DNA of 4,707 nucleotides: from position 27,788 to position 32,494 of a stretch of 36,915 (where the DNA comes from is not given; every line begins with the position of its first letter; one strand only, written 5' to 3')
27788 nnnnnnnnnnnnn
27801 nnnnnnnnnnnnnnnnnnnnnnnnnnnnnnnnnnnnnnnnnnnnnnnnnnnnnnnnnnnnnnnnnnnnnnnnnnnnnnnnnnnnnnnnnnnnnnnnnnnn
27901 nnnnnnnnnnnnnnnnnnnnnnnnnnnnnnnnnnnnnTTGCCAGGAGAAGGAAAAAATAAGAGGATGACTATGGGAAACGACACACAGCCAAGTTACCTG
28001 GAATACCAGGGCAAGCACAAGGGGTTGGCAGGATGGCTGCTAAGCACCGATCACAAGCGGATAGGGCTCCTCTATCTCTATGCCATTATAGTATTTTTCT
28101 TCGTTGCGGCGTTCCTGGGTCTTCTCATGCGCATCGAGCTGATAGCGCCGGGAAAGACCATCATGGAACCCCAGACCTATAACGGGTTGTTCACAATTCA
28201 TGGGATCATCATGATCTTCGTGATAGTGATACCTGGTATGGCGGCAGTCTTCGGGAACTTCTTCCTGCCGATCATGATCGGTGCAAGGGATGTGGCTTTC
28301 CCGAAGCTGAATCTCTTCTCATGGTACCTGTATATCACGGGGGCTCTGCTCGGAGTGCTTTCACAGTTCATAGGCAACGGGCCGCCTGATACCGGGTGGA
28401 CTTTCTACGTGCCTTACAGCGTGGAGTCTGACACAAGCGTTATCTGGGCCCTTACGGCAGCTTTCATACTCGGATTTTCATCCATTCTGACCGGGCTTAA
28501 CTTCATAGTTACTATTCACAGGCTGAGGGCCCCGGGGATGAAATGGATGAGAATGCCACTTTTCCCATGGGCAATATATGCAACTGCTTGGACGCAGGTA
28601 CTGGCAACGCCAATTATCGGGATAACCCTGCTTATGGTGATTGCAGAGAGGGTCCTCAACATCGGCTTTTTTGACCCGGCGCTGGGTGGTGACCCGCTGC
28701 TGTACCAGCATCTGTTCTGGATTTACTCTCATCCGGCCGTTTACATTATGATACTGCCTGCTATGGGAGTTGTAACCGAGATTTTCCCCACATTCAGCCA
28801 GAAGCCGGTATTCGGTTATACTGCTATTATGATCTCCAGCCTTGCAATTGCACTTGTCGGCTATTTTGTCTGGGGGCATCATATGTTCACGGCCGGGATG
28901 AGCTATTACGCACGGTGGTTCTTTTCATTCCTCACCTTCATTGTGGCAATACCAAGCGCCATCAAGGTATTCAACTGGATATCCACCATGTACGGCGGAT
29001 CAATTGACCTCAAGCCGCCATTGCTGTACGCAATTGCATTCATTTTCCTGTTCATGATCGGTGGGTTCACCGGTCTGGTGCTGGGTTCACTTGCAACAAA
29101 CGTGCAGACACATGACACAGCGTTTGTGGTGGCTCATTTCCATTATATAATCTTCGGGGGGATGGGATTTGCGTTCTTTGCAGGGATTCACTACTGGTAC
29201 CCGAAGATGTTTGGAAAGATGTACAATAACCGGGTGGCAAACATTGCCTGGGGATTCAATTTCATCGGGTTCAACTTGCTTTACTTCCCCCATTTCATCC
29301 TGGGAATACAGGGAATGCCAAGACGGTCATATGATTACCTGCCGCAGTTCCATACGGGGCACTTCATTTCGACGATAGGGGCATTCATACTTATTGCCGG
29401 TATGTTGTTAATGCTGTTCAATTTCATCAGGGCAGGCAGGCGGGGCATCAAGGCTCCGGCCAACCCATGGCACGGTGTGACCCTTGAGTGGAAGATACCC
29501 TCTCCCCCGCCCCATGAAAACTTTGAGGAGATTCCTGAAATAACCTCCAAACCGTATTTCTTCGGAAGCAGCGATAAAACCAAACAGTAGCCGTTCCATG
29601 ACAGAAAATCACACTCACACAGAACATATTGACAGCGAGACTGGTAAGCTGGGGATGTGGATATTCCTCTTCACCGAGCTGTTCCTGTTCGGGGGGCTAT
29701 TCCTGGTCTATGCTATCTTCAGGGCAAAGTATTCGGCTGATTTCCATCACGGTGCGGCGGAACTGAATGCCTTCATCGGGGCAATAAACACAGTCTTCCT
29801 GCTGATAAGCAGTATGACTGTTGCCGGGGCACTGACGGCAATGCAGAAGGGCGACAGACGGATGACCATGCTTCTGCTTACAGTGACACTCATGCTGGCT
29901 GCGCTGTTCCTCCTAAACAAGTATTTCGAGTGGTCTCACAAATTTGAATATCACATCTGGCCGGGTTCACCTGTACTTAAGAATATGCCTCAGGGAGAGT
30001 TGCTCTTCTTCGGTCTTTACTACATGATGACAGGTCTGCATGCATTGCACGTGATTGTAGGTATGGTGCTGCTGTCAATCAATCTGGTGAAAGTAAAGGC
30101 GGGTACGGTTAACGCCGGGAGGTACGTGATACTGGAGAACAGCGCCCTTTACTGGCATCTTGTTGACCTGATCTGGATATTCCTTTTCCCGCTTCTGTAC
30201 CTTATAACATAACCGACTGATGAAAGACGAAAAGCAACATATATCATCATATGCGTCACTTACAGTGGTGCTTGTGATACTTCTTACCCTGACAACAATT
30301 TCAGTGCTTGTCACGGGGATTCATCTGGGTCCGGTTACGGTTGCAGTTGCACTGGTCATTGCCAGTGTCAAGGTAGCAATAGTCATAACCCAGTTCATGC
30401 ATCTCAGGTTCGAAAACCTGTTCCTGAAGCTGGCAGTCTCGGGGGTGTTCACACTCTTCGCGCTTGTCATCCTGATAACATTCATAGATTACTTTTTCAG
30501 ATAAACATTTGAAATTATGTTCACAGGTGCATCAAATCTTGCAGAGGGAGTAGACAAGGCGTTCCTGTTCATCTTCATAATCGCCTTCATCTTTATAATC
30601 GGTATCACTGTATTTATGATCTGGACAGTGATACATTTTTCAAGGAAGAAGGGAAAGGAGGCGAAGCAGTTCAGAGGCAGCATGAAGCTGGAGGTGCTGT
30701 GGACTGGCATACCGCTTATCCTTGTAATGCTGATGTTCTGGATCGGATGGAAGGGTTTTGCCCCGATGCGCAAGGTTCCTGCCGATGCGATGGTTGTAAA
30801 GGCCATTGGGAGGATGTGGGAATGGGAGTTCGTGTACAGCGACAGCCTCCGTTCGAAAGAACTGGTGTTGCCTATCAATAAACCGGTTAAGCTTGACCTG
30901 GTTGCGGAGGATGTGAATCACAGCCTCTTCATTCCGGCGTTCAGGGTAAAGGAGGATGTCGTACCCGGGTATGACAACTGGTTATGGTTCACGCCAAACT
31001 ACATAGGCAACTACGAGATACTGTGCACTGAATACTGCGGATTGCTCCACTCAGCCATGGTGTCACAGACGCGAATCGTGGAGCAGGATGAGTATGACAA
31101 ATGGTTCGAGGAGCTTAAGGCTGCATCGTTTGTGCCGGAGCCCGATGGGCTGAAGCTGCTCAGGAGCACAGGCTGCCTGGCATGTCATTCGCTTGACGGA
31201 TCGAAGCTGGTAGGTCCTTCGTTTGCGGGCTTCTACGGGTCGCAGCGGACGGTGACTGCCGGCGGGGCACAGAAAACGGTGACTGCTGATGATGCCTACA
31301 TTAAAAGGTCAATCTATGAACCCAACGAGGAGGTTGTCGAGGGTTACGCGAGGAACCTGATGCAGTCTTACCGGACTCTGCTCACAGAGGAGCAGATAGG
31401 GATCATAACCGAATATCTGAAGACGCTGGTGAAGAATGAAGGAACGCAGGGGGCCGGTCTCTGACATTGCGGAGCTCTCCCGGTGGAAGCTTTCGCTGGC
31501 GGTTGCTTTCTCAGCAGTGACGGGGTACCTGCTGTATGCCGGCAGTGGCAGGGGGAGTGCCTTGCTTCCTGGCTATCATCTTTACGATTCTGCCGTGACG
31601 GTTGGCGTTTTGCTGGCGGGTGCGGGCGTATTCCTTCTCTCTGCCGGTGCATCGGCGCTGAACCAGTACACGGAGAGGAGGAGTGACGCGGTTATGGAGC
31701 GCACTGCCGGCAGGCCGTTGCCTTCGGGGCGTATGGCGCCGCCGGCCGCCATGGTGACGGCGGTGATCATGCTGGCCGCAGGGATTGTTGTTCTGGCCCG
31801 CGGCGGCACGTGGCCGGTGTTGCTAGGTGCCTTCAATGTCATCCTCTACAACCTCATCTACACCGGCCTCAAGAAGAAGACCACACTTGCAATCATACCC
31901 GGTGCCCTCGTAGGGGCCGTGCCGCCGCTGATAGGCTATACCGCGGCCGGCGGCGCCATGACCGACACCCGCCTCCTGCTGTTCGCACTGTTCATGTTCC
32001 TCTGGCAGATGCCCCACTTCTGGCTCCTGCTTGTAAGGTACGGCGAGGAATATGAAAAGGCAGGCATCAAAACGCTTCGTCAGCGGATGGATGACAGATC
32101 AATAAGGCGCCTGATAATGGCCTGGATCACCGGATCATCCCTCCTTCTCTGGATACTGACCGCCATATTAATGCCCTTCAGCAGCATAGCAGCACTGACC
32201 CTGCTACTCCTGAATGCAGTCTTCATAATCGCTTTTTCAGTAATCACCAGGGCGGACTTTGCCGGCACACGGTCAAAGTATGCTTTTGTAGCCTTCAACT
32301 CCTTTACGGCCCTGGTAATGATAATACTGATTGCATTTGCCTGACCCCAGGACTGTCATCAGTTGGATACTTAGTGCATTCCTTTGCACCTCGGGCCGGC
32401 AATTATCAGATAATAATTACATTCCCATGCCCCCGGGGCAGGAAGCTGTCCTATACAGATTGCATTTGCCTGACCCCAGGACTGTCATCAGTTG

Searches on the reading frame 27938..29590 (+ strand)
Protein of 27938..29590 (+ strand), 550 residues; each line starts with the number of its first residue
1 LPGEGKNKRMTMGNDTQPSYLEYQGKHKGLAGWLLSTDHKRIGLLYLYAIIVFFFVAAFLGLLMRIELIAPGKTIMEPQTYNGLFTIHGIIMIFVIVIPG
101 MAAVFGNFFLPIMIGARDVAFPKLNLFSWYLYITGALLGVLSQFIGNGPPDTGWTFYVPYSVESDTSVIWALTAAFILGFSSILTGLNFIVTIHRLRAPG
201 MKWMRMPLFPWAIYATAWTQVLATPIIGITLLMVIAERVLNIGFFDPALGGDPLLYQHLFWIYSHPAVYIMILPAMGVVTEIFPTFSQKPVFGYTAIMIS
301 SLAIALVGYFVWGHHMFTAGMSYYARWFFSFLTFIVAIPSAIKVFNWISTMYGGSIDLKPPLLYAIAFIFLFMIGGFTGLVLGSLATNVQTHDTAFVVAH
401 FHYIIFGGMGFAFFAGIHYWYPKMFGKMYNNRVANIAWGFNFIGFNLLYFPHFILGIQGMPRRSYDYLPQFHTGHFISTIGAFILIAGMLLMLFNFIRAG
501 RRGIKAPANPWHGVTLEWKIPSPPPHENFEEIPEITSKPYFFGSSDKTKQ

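Call 5: search_protein_families(library=pfam, proteins=[window:27938-29590:+], max_evalue=0.01)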
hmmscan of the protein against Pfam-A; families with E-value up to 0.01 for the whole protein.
window:27938-29590:+ (550 aa): 1 family
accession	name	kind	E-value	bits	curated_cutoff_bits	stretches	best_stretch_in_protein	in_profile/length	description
PF00115.25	COX1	-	2.7e-149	498.2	34.8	1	41-484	1-436/436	Cytochrome C and Quinol oxidase polypeptide I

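Call 6: search_protein_families(library=ncbifam, proteins=[window:27938-29590:+], max_evalue=0.01)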
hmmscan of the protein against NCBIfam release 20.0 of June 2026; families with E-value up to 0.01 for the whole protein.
window:27938-29590:+ (550 aa): 7 families
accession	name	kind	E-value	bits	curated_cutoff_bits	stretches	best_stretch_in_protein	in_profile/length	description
TIGR02891.1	CtaD_CoxA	equivalog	7e-200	664.9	670.75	1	33-535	1-504/504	cytochrome c oxidase subunit I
NF050116.1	cyt_aa3_Actin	exception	2.7e-149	498.4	880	1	33-538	2-510/522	aa3-type cytochrome oxidase subunit I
TIGR02882.1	QoxB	equivalog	9.4e-138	460.4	1015.5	1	32-543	43-558/643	cytochrome aa3 quinol oxidase subunit I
TIGR02843.1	CyoB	equivalog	9.5e-132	440.6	1020.35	1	31-547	45-569/646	cytochrome o ubiquinol oxidase subunit I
NF011592.0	PRK15017.1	equivalog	2e-110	370.5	1271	1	21-547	35-570/663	cytochrome o ubiquinol oxidase subunit I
NF041075.1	quin_ox_SoxB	equivalog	2.7e-19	69.5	700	1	52-496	6-450/468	proton pump complex quinol oxidase subunit SoxB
TIGR00780.1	ccoN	equivalog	2.6e-09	36.5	583.15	1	42-482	7-428/474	cytochrome-c oxidase, cbb3-type subunit I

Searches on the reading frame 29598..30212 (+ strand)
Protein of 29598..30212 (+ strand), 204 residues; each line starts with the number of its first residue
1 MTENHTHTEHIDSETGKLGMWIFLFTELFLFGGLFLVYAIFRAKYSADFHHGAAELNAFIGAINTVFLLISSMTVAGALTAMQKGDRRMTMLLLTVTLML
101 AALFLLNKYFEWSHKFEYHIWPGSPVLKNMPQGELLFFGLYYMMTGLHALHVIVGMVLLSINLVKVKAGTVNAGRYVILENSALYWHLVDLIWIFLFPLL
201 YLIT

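Call 5: search_protein_families(library=pfam, proteins=[window:29598-30212:+], max_evalue=0.01)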
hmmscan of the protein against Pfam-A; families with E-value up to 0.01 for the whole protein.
window:29598-30212:+ (204 aa): 1 family
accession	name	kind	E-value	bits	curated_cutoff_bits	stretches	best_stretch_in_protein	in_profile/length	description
PF00510.24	COX3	-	8.9e-20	72.1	23.8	1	6-202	67-255/258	Cytochrome c oxidase subunit III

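Call 6: search_protein_families(library=ncbifam, proteins=[window:29598-30212:+], max_evalue=0.01)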
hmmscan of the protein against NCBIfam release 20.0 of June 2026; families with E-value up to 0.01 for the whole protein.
window:29598-30212:+ (204 aa): 4 families
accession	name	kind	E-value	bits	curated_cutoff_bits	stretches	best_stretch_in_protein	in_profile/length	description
TIGR02842.1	CyoC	equivalog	2.4e-24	86.6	223.75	1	18-203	3-177/180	cytochrome o ubiquinol oxidase subunit III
TIGR02897.1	QoxC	equivalog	3.3e-23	82.8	239.9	1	12-203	6-187/190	cytochrome aa3 quinol oxidase subunit III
NF050119.1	aa3_CtaE_Actin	exception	5.3e-23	82.2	190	1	16-203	11-189/190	aa3-type cytochrome oxidase subunit III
NF007944.0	PRK10663.1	equivalog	6e-19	68.6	340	1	4-203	13-201/204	cytochrome o ubiquinol oxidase subunit III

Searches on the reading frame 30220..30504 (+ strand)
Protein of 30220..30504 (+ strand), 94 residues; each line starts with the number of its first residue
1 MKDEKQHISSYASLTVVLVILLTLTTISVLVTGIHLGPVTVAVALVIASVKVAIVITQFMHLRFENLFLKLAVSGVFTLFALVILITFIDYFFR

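Call 5: search_protein_families(library=pfam, proteins=[window:30220-30504:+], max_evalue=0.01)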
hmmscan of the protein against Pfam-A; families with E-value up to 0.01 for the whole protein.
window:30220-30504:+ (94 aa): 1 family
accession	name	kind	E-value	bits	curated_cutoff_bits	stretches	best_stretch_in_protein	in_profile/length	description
PF03626.19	COX4_pro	-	3e-10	40.8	28.9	1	15-84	1-71/72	Prokaryotic Cytochrome C oxidase subunit IV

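Call 6: search_protein_families(library=ncbifam, proteins=[window:30220-30504:+], max_evalue=0.01)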
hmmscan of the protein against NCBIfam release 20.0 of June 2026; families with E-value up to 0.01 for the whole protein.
window:30220-30504:+ (94 aa): 1 family
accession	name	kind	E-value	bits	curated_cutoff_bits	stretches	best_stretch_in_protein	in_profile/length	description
TIGR02229.1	caa3_sub_IV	subfamily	5.2e-13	49.6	37.25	1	5-94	1-92/92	caa(3)-type oxidase, subunit IV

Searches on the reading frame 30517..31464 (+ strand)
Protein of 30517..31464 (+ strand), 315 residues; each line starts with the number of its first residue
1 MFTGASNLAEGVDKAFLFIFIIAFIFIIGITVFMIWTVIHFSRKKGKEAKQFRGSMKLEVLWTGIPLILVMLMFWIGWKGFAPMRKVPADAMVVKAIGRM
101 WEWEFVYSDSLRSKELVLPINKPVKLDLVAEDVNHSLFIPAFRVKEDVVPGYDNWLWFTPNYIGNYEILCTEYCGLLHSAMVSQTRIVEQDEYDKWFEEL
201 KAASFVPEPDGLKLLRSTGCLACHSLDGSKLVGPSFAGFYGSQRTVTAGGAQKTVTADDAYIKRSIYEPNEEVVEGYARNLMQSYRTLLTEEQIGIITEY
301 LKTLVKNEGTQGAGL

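Call 5: search_protein_families(library=pfam, proteins=[window:30517-31464:+], max_evalue=0.01)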
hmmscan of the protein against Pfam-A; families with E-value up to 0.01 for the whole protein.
window:30517-31464:+ (315 aa): 5 families
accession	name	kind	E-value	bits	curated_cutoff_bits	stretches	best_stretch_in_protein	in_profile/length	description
PF00116.26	COX2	-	2.9e-15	56.7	22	1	114-182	46-114/120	Cytochrome C oxidase subunit II, periplasmic domain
PF02790.20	COX2_TM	-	1.4e-08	35.2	22.8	1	4-73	11-81/88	Cytochrome C oxidase subunit II, transmembrane domain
PF00034.26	Cytochrom_C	-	9e-05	24.2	21.3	1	211-304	4-89/90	Cytochrome c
PF13473.12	Cupredoxin_1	-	0.0011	19.4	27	1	110-171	31-93/104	Cupredoxin-like domain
PF06637.16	PV-1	-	0.0097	15.2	30.1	0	16-53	28-65/439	PV-1 protein (PLVAP)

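Call 6: search_protein_families(library=ncbifam, proteins=[window:30517-31464:+], max_evalue=0.01)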
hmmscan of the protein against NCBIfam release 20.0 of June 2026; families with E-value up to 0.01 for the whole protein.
window:30517-31464:+ (315 aa): 8 families
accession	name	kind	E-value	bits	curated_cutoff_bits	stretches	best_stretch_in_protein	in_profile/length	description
TIGR02866.1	CoxB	equivalog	3.1e-47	160.7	147.7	1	6-198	3-202/202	cytochrome c oxidase subunit II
NF050117.1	aa3_CtaC_Actin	exception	2.1e-34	118.8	250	1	20-198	43-243/244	aa3-type cytochrome oxidase subunit II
TIGR01433.1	CyoA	equivalog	2.2e-16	59.9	266.2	1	18-200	37-225/226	ubiquinol oxidase subunit II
TIGR01432.1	QOXA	equivalog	1.2e-15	57.5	240.95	1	14-200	29-226/227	cytochrome aa3 quinol oxidase subunit II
NF007816.0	PRK10525.1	equivalog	6.4e-15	55.1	511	1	17-203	43-241/318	cytochrome o ubiquinol oxidase subunit II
TIGR04246.1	nitrous_NosZ_Gp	equivalog_domain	1.7e-05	23.3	625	1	130-183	519-572/578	Sec-dependent nitrous-oxide reductase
TIGR04485.1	thiosulf_SoxX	equivalog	0.00052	20.7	61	1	219-304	4-78/78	sulfur oxidation c-type cytochrome SoxX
NF041074.2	quin_ox_SoxA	equivalog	0.0011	18.9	110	1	117-183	80-149/154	proton pump complex quinol oxidase subunit SoxA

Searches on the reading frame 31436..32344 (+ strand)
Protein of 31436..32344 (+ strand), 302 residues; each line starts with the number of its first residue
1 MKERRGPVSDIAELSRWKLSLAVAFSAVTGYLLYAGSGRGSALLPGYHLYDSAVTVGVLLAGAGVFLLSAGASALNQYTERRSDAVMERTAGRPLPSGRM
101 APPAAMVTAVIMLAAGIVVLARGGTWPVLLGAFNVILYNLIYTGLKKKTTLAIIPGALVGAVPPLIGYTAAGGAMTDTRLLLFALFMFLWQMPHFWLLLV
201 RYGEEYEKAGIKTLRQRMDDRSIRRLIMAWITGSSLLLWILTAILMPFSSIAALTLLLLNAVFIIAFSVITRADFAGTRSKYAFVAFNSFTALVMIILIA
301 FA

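Call 7: search_protein_families(library=pfam, proteins=[window:31436-32344:+], max_evalue=0.001)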
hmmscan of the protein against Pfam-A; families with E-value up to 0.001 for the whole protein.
window:31436-32344:+ (302 aa): 1 family
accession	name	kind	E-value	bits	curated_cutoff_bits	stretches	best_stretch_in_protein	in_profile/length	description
PF01040.23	UbiA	-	6.2e-44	150.6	34.2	1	56-287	20-249/250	UbiA prenyltransferase family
